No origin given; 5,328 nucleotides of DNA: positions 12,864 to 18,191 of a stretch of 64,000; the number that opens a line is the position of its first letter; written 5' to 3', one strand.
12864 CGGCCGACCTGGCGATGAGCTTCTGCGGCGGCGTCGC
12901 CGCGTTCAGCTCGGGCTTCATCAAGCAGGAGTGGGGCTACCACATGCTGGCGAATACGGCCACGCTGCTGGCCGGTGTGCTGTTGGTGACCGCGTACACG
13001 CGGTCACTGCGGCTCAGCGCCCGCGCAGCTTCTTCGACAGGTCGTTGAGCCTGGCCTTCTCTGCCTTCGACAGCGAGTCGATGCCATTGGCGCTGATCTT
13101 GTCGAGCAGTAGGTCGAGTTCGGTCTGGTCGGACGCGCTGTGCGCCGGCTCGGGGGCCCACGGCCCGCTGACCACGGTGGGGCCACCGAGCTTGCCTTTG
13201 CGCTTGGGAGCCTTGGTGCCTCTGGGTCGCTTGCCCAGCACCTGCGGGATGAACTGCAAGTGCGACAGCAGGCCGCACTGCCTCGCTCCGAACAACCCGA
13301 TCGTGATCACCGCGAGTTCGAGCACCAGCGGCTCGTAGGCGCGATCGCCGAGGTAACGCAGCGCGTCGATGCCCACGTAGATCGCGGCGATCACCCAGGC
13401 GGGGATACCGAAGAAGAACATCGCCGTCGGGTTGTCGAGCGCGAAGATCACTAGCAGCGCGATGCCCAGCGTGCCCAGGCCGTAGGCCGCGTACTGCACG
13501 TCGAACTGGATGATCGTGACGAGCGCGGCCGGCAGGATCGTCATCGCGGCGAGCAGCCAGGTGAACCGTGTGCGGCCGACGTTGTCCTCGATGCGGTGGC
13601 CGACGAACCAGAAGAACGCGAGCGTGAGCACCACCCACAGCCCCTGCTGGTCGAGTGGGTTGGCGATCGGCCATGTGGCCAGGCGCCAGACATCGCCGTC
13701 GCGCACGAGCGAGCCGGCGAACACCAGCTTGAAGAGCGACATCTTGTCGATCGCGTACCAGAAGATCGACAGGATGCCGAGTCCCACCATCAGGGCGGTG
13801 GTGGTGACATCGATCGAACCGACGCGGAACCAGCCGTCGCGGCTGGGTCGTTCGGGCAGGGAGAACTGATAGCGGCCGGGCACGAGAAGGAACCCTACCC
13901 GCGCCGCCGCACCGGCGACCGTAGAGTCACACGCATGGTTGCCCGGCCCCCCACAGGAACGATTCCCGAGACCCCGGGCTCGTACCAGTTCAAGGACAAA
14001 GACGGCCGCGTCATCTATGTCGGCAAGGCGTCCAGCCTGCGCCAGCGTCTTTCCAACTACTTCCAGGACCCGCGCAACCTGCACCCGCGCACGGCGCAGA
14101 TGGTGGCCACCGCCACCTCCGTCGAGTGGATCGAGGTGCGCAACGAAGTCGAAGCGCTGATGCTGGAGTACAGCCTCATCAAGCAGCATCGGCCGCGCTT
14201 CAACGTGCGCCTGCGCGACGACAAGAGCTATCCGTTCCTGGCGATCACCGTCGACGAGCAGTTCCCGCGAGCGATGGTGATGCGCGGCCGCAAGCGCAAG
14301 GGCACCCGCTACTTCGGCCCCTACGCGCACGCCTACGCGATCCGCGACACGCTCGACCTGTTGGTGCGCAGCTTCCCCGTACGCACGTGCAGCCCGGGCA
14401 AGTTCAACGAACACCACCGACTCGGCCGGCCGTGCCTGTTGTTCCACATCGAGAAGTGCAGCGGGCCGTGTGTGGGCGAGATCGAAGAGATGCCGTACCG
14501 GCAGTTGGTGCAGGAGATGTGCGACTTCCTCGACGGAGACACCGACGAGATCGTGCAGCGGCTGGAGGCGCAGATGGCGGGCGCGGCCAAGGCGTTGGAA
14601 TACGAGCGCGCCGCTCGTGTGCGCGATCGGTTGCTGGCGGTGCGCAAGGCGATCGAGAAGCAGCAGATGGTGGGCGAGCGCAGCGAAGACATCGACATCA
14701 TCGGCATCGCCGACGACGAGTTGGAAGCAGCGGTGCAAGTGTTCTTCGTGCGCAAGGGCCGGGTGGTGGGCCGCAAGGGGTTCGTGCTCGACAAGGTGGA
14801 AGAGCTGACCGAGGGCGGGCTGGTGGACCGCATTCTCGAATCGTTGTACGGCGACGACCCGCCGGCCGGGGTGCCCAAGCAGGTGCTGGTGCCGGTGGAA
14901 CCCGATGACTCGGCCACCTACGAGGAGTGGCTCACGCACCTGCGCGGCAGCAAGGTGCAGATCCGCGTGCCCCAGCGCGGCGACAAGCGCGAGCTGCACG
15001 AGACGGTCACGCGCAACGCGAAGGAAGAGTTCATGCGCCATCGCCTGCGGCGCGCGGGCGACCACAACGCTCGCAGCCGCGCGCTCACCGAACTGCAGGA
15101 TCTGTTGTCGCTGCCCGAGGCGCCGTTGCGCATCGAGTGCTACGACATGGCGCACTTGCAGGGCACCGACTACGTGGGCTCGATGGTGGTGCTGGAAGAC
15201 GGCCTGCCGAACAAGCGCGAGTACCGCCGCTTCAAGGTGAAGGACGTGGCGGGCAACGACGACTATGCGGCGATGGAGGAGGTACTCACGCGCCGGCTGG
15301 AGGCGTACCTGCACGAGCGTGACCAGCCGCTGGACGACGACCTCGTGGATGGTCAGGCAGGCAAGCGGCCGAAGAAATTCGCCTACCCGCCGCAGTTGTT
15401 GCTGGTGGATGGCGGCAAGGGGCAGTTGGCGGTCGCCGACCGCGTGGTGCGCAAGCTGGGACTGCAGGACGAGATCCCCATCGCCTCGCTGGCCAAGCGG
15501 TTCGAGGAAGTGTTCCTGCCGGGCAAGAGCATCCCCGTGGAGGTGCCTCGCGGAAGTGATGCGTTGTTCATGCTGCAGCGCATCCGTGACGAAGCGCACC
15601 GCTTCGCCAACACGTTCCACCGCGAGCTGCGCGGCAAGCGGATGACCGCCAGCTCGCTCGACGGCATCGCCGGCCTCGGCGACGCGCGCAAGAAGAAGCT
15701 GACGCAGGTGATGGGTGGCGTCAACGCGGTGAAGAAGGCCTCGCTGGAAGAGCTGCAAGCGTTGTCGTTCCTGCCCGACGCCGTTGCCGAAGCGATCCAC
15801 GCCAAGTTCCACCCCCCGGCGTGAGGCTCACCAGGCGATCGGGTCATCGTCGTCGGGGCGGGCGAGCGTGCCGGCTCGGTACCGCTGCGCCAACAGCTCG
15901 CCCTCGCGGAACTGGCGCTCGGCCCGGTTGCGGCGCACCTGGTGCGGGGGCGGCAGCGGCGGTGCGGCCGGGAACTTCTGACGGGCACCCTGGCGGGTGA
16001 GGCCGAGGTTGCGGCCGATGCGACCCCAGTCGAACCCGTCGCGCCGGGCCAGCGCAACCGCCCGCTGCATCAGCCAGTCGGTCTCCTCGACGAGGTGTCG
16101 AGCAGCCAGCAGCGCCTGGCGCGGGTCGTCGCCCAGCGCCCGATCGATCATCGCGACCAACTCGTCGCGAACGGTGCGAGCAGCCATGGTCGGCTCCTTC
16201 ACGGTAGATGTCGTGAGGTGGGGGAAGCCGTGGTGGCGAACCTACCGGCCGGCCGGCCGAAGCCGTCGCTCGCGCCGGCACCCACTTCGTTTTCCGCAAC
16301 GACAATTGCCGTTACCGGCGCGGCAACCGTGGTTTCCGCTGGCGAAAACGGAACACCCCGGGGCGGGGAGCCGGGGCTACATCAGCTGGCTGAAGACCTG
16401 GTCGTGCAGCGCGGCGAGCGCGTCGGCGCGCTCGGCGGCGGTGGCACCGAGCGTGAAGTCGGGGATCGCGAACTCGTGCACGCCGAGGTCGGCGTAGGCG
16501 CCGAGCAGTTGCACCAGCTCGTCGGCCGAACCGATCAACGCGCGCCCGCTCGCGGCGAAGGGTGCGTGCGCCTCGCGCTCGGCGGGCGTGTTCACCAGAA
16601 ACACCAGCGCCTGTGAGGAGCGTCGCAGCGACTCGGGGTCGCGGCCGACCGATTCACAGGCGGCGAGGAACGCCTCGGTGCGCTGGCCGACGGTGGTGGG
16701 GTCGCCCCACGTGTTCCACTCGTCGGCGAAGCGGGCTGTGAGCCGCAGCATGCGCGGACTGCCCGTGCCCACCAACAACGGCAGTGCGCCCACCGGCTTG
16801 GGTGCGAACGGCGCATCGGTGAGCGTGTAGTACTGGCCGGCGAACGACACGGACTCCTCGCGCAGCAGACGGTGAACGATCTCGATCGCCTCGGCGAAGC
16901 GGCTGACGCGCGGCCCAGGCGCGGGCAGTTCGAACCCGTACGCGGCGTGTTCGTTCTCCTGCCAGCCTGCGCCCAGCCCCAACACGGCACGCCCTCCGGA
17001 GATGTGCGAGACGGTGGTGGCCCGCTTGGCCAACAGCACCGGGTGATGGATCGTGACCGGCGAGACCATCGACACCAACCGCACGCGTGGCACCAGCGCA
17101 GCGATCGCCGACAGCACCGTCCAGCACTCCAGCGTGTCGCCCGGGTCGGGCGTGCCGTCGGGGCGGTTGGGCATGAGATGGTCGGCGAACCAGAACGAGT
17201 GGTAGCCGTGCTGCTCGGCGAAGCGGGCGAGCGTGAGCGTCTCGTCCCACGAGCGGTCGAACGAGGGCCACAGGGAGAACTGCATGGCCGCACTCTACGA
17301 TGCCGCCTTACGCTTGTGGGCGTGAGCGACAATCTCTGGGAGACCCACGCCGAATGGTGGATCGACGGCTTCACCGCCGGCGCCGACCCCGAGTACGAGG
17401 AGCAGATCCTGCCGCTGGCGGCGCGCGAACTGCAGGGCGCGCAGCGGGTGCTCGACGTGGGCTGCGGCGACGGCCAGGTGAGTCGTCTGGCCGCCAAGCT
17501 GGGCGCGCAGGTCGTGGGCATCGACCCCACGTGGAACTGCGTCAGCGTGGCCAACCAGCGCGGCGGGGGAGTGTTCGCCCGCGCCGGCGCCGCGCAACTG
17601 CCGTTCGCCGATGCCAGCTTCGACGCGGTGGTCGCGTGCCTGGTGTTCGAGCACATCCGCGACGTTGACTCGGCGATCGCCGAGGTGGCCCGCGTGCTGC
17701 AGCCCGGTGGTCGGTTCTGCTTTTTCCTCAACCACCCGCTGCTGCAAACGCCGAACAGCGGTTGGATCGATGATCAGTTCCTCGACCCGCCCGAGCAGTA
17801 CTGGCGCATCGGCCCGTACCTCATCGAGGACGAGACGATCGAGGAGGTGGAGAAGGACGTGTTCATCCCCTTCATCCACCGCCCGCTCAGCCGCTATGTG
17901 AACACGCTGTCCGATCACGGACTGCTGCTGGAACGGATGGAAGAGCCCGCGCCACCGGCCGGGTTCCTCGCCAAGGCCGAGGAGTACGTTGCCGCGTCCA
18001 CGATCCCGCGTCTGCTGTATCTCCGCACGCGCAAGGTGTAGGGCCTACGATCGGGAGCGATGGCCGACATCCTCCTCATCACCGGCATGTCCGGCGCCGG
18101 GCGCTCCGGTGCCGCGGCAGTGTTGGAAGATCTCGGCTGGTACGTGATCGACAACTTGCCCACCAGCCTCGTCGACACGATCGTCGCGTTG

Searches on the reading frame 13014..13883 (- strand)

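Call 60: search_protein_families(library=pfam, max_evalue=0.00001, proteins=[window:13014-13883:-])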
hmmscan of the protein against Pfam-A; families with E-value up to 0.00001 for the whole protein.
window:13014-13883:- (289 aa): 1 family
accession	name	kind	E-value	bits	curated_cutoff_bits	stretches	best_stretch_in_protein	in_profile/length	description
PF20216.3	DUF6576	-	1e-11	45.2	27.3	1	250-285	12-47/47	Family of unknown function (DUF6576)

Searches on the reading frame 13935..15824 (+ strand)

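Call 60: search_protein_families(library=pfam, max_evalue=0.00001, proteins=[window:13935-15824:+])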
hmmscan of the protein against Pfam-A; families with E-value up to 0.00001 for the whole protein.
window:13935-15824:+ (629 aa): 4 families
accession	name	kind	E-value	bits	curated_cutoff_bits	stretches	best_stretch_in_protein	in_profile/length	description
PF08459.17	UvrC_RNaseH_dom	-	5.2e-51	173.1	22.3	1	388-558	1-158/159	UvrC RNAse H endonuclease domain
PF22920.2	UvrC_RNaseH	-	6.4e-36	123.2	24.3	1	252-369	1-116/116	UvrC Ribonuclease H-like domain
PF01541.30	GIY-YIG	-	2.3e-09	37.9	22.6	1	15-88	3-76/78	GIY-YIG catalytic domain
PF02151.25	UVR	-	4.3e-07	29.9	21.5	1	205-238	2-35/36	UvrB/uvrC motif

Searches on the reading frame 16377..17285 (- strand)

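Call 60: search_protein_families(library=pfam, max_evalue=0.00001, proteins=[window:16377-17285:-])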
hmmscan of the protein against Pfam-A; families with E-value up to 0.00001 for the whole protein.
window:16377-17285:- (302 aa): 1 family
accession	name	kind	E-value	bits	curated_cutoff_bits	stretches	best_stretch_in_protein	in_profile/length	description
PF00296.26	Bac_luciferase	-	9.8e-56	189.8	27.9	1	12-263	21-250/314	Luciferase-like monooxygenase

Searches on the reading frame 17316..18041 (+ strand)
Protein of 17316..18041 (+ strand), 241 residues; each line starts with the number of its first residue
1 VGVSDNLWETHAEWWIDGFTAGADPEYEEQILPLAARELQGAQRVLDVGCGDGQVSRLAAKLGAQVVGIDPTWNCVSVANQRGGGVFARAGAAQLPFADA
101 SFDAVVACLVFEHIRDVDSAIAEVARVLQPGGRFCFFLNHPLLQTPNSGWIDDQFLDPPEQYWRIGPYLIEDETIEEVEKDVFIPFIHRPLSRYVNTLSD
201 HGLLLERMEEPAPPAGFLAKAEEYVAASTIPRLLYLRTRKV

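Call 60: search_protein_families(library=pfam, max_evalue=0.00001, proteins=[window:17316-18041:+])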
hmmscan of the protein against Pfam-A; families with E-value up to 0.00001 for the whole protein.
window:17316-18041:+ (241 aa): 9 families
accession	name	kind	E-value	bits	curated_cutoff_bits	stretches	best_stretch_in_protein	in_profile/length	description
PF08241.18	Methyltransf_11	-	1.8e-25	89.8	21.2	1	46-136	1-95/95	Methyltransferase domain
PF13649.12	Methyltransf_25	-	3.9e-20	72.8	27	1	45-132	1-97/97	Methyltransferase domain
PF08242.18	Methyltransf_12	-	1.7e-15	58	30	1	46-134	1-98/98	Methyltransferase domain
PF13489.12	Methyltransf_23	-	2.7e-15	56.9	27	1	27-136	9-116/164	Methyltransferase domain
PF13847.12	Methyltransf_31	-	4.9e-15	55.9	27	1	41-135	3-108/145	Methyltransferase domain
PF01209.24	Ubie_methyltran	-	2.3e-07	30.8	20.1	1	42-135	48-150/233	ubiE/COQ5 methyltransferase family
PF07021.18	MetW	-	8.9e-07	29.2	21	1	40-127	12-101/193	Methionine biosynthesis protein MetW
PF05148.21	Methyltransf_8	-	3.2e-06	27.6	27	1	40-134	71-154/219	Hypothetical methyltransferase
PF02353.26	CMAS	-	4.9e-06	26.5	27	1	38-135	59-163/273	Mycolic acid cyclopropane synthetase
